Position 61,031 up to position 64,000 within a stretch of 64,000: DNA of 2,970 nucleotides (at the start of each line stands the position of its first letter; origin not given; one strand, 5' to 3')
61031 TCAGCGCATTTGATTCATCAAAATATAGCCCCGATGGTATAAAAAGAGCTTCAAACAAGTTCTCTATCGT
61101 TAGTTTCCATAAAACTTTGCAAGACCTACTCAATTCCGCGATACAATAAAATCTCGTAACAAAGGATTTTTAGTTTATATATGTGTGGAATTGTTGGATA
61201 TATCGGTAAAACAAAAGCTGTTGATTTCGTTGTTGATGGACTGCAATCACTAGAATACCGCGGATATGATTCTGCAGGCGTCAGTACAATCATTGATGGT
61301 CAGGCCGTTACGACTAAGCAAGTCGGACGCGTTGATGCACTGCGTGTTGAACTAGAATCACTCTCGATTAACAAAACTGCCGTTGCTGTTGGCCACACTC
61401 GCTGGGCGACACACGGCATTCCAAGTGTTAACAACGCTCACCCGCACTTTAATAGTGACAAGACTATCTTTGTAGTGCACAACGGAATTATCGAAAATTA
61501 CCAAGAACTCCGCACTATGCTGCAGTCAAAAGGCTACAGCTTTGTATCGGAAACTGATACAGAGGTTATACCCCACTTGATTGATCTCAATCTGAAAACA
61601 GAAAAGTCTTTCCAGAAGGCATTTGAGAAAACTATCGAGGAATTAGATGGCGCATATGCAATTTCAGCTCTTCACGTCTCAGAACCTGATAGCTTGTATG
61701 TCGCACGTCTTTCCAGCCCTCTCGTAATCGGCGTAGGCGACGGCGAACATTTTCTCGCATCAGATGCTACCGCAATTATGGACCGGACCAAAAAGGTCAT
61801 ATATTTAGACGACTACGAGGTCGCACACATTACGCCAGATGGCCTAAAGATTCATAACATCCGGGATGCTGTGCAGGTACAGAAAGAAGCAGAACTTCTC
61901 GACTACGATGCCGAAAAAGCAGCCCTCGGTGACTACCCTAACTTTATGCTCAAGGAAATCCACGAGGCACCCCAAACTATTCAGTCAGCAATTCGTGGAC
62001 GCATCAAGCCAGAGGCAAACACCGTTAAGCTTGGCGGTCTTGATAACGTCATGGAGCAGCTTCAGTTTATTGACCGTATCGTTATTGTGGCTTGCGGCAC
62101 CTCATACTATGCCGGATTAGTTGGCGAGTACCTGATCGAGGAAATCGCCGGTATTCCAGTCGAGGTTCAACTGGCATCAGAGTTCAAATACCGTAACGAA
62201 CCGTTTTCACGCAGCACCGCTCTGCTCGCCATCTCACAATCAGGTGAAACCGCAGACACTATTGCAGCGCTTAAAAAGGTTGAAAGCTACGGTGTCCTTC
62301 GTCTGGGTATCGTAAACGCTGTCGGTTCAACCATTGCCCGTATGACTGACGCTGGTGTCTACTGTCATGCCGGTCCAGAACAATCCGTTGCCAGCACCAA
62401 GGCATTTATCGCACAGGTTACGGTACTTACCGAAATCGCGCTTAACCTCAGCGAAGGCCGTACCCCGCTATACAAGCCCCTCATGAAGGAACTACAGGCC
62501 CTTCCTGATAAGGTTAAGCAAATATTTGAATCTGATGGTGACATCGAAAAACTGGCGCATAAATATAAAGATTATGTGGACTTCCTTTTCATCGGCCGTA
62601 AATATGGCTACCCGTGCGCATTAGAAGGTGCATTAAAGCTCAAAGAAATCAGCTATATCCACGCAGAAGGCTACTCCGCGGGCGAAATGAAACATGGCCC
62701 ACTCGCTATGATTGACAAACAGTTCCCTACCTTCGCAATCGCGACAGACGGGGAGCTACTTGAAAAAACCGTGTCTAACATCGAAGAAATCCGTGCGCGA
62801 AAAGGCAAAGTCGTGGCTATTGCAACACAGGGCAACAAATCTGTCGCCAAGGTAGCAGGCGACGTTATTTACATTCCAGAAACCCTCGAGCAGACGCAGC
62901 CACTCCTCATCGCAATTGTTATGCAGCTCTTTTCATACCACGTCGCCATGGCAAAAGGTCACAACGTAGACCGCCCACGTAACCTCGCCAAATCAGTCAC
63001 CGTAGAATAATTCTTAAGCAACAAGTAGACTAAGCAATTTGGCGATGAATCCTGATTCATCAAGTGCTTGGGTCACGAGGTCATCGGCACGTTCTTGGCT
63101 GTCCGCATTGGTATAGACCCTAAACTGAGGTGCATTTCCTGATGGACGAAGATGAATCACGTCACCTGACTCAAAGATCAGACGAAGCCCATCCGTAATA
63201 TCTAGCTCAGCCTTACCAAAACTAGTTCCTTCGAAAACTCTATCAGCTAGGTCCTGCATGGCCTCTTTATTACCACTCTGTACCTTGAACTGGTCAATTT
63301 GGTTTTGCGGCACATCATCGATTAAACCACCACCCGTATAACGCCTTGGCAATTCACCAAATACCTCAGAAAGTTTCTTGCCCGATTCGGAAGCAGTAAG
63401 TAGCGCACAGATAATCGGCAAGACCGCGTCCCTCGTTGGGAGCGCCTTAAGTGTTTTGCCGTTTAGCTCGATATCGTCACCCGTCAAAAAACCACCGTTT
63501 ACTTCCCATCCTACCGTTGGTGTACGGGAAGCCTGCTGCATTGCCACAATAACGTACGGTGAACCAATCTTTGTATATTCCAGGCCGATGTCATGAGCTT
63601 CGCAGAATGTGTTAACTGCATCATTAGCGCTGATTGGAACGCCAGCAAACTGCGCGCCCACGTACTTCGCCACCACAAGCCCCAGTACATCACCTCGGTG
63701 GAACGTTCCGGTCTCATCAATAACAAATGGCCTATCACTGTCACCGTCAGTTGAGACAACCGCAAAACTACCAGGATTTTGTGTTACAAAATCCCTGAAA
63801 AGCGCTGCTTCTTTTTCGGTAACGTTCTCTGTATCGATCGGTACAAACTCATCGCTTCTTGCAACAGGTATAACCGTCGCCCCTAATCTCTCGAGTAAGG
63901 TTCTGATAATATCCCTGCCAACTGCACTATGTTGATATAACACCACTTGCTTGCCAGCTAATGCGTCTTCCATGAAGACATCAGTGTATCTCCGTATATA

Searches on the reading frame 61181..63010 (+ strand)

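Call 74: search_protein_families(library=pfam, proteins=[window:61181-63010:+], max_evalue=0.00001)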
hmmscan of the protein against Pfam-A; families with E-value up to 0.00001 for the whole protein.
window:61181-63010:+ (609 aa): 3 families
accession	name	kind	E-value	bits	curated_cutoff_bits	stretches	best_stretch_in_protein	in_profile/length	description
PF01380.27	SIS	-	1.3e-52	177.5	25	2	298-416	6-125/131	SIS domain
PF13522.11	GATase_6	-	2.9e-20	73.1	27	1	65-194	9-129/130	Glutamine amidotransferase domain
PF13537.11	GATase_7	-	2.9e-16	60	25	1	80-200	7-122/123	Glutamine amidotransferase domain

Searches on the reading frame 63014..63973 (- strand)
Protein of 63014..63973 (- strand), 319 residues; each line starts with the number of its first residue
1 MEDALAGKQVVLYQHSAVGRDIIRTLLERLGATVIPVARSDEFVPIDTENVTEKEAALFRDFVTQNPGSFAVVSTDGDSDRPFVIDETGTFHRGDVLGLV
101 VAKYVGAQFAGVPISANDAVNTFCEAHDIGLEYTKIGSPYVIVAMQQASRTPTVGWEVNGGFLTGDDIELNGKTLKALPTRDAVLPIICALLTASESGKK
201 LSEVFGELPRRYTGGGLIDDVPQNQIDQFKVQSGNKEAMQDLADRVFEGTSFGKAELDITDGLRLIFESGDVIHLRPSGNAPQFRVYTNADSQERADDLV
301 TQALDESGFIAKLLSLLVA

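Call 74: search_protein_families(library=pfam, proteins=[window:63014-63973:-], max_evalue=0.00001)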
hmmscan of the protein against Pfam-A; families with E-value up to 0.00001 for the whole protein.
window:63014-63973:- (319 aa): 3 families
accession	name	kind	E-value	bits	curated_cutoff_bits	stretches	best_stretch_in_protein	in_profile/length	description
PF02880.22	PGM_PMM_III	-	1.9e-10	41.3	20.7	1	94-212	2-115/115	Phosphoglucomutase/phosphomannomutase, alpha/beta/alpha domain III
PF02879.22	PGM_PMM_II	-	1.6e-08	35.5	29.3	1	5-89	16-103/103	Phosphoglucomutase/phosphomannomutase, alpha/beta/alpha domain II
PF00408.26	PGM_PMM_IV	-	2.4e-06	27.9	23.1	1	248-303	21-65/68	Phosphoglucomutase/phosphomannomutase, C-terminal domain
